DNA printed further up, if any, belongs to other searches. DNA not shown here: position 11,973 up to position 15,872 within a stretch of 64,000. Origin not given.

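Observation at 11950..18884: Full-size ABCA-type transporter ends exactly after the NBD2 signature motif, on a canonical poly(A) signal, 76 bp from a tRNA gene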

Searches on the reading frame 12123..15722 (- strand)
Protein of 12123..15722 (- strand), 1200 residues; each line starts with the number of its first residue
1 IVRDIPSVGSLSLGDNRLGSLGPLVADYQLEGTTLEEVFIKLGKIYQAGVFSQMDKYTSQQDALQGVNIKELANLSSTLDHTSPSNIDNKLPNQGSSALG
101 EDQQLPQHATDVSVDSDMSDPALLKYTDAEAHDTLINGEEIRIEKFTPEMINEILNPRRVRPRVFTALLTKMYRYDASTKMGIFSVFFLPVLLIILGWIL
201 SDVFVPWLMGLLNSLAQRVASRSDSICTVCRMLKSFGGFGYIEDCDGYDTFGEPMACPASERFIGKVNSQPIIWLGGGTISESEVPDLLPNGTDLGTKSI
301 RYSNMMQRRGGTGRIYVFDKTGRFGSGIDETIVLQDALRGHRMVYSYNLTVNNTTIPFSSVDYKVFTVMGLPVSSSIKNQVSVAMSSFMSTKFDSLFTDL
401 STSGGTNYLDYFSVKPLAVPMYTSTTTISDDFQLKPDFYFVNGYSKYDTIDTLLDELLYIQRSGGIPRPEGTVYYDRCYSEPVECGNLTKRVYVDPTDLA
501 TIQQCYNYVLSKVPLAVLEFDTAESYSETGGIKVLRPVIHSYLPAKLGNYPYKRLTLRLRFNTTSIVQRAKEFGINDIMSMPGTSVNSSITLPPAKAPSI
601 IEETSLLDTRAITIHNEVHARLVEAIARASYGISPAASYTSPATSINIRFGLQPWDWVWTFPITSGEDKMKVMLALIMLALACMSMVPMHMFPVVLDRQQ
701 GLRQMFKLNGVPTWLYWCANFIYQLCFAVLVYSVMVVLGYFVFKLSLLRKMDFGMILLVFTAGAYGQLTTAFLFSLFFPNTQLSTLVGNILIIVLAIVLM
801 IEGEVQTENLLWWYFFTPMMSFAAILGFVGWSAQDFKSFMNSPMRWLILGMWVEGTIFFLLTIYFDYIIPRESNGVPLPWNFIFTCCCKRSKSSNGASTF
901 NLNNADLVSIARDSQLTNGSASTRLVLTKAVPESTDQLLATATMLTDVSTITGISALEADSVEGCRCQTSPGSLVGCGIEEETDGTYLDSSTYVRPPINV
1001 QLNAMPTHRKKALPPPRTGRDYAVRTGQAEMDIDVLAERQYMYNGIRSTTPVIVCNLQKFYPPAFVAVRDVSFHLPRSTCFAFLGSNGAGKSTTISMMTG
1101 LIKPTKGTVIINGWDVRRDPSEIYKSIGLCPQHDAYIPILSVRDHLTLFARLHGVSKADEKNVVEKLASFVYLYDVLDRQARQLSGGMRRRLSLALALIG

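Call 48: search_protein_representatives(alignment_id=A4)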
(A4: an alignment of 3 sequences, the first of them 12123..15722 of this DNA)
Query: 3 sequences, 1197 profile positions. Proteins with E-value up to 0.001 (for the whole library): 145873; up to 1e-10: 26440; up to 1e-30: 1457. The best 150 are listed.
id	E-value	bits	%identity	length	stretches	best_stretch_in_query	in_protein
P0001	0.0e+00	2545.1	-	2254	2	1-1197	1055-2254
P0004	0.0e+00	2028.8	-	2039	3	3-918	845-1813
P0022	3.6e-169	581.2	-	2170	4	991-1197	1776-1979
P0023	1.9e-122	426.5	-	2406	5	1014-1197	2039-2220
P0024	8.4e-114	397.8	-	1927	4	1014-1197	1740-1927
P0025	7.0e-81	288.8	-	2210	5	1025-1197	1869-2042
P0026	2.0e-80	287.3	-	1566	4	987-1195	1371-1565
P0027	9.1e-77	275.1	-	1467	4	1026-1197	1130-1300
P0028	2.3e-76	273.8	-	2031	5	1026-1197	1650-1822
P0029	6.3e-76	272.4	-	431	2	1011-1197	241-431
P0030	2.4e-73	263.8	-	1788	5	1047-1197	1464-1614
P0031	5.3e-73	262.7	-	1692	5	1027-1197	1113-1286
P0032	8.1e-73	262.1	-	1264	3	1026-1197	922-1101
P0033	2.8e-72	260.3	-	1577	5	1015-1197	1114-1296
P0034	1.8e-71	257.6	-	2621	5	1052-1197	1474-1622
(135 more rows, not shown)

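Call 49: list_cluster_members(proteins=[P0022, P0023, P0024, P0025, P0026, P0027, P0028, P0029, P0030, P0032])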
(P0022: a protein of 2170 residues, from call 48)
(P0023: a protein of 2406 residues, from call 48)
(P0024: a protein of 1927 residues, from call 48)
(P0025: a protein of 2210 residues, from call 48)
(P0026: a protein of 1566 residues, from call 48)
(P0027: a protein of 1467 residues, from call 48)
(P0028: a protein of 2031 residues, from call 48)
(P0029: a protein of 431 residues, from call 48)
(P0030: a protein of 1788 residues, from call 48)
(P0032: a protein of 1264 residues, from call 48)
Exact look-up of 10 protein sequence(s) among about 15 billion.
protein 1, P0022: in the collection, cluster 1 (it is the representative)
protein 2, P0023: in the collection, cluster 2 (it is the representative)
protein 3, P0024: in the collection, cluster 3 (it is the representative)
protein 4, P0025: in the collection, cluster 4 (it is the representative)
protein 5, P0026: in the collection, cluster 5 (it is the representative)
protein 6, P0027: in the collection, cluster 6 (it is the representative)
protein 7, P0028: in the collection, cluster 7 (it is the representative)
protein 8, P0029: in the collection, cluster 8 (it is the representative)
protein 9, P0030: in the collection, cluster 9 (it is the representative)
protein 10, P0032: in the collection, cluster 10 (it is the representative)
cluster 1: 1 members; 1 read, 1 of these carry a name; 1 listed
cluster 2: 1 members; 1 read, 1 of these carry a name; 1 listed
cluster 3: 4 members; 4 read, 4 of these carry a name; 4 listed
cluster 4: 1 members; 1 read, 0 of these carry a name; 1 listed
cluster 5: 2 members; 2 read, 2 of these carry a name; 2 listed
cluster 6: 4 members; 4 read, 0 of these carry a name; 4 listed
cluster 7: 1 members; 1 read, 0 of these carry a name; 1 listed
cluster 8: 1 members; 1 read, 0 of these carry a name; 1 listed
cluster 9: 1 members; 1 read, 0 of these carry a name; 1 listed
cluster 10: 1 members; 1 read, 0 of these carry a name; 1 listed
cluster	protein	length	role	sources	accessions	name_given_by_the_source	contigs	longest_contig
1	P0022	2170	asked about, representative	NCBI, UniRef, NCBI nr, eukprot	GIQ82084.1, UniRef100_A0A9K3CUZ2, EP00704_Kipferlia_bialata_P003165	ABC transporter A, ABCA [Kipferlia bialata] | ABC transporter A, ABCA n=1 Tax=Kipferlia bialata TaxID=797122 RepID=A0A9K3CUZ2_9EUKA | g3165.t1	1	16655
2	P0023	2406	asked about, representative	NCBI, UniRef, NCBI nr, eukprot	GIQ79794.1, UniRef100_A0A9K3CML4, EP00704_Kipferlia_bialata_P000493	ABC transporter A, ABCA [Kipferlia bialata] | ABC transporter A, ABCA n=1 Tax=Kipferlia bialata TaxID=797122 RepID=A0A9K3CML4_9EUKA | g493.t1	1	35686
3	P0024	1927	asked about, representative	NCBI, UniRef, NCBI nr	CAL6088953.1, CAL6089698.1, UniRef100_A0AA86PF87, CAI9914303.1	ABC_transporter family protein [Hexamita inflata] | ABC transporter family protein n=1 Tax=Hexamita inflata TaxID=28002 RepID=A0AA86PF87_9EUKA | ABC transporter family protein [Hexamita inflata]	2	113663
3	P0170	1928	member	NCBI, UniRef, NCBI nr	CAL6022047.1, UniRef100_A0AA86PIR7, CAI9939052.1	ABC_transporter family protein [Hexamita inflata] | ABC transporter family protein n=1 Tax=Hexamita inflata TaxID=28002 RepID=A0AA86PIR7_9EUKA | ABC transporter family protein [Hexamita inflata]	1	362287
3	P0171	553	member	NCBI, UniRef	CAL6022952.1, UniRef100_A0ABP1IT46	ABC_transporter family protein [Hexamita inflata] | ABC_transporter family protein n=1 Tax=Hexamita inflata TaxID=28002 RepID=A0ABP1IT46_9EUKA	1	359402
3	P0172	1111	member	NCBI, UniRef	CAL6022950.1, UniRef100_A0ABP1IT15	ABC_transporter family protein [Hexamita inflata] | ABC_transporter family protein n=1 Tax=Hexamita inflata TaxID=28002 RepID=A0ABP1IT15_9EUKA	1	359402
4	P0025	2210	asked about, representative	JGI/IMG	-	-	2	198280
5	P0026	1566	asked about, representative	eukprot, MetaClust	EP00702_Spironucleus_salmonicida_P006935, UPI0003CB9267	EST48226.1 ABC transporter family protein [Spironucleus salmonicida] | status=active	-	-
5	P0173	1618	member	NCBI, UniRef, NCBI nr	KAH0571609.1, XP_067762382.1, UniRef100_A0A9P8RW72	ABC transporter family protein [Spironucleus salmonicida] | ABC transporter family protein n=2 Tax=Spironucleus salmonicida TaxID=348837 ...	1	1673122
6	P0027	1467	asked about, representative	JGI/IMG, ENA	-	-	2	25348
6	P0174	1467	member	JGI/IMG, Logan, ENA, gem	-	-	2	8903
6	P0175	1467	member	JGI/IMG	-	-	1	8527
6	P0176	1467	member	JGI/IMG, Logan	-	-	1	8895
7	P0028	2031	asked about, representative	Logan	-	-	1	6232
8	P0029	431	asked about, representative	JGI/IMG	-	-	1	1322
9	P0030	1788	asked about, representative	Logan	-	-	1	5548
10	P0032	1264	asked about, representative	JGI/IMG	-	-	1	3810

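Call 53: find_encoding_contigs(protein=P0022, flank=5000, max_places=2)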
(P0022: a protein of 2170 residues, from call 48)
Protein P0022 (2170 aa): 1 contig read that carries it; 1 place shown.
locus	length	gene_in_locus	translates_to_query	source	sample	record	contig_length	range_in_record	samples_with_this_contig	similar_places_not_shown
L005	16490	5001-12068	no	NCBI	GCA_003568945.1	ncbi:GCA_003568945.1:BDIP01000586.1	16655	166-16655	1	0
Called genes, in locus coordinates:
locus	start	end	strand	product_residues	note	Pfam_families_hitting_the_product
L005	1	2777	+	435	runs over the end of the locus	PF07534:TLD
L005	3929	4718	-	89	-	-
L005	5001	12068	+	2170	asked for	PF12698:ABC2_membrane_3 (weak), PF13555:AAA_29 (faint), PF00005:ABC_tran, PF02463:SMC_N (faint), PF13476:AAA_23 (faint), PF12698:ABC2_membrane_3, PF00005:ABC_tran, PF13304:AAA_21 (weak)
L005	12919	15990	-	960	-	-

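Call 56: find_encoding_contigs(protein=P0024, flank=10000, max_places=3)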
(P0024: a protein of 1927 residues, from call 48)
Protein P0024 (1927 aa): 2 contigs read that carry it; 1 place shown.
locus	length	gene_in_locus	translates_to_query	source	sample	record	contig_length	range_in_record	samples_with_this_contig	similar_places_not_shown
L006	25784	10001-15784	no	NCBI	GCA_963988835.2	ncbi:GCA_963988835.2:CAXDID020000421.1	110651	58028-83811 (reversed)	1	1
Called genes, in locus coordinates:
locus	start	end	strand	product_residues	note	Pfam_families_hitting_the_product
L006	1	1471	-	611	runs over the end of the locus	PF01602:Adaptin_N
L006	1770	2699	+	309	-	-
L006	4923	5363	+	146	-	-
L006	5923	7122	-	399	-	-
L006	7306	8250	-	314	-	-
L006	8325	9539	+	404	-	PF04851:ResIII, PF00270:DEAD, PF00271:Helicase_C, PF22590:Cas3-like_C_2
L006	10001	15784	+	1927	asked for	PF00005:ABC_tran, PF13304:AAA_21 (faint), PF12698:ABC2_membrane_3, PF00005:ABC_tran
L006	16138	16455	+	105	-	-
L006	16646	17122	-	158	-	-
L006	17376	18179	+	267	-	-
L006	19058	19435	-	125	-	PF00249:Myb_DNA-binding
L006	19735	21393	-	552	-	-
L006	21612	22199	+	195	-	-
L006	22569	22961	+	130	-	PF00249:Myb_DNA-binding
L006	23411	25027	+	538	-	-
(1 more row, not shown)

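Call 57: find_encoding_contigs(protein=P0173, flank=10000, max_places=2)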
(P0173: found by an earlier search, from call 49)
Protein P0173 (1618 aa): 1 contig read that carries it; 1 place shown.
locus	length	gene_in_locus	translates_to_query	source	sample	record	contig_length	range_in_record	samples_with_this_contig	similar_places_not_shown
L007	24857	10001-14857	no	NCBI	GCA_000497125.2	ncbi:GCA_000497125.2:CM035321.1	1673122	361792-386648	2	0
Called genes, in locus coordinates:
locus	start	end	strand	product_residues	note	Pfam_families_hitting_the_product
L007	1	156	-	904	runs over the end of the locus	-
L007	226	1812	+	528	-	PF00628:PHD (weak)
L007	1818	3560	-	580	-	-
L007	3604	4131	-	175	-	PF12917:YfbR-like, PF13023:HD_3, PF01966:HD (weak)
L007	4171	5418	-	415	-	PF00069:Pkinase, PF07714:PK_Tyr_Ser-Thr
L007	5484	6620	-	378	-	PF00069:Pkinase, PF07714:PK_Tyr_Ser-Thr, PF03109:ABC1 (weak), PF17667:Pkinase_fungal (weak)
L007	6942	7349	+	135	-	-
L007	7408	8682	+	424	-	-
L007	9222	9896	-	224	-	PF00736:EF1_GNE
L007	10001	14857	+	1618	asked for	PF12698:ABC2_membrane_3, PF03193:RsgA_GTPase (faint), PF13555:AAA_29 (faint), PF00005:ABC_tran, PF13304:AAA_21 (faint), PF00005:ABC_tran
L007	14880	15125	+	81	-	-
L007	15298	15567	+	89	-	PF01221:Dynein_light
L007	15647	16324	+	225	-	-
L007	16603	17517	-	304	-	PF00588:SpoU_methylase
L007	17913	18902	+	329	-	PF00079:Serpin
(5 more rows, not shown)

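Call 67: find_encoding_contigs(protein=P0029, flank=2000, max_places=2)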
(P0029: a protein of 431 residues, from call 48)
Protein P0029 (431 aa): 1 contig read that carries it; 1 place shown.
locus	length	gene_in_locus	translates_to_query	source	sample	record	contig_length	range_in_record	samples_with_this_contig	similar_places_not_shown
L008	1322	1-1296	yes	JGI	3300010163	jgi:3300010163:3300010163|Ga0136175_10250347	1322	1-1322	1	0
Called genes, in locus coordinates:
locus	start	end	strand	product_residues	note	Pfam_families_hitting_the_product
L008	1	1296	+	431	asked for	PF00005:ABC_tran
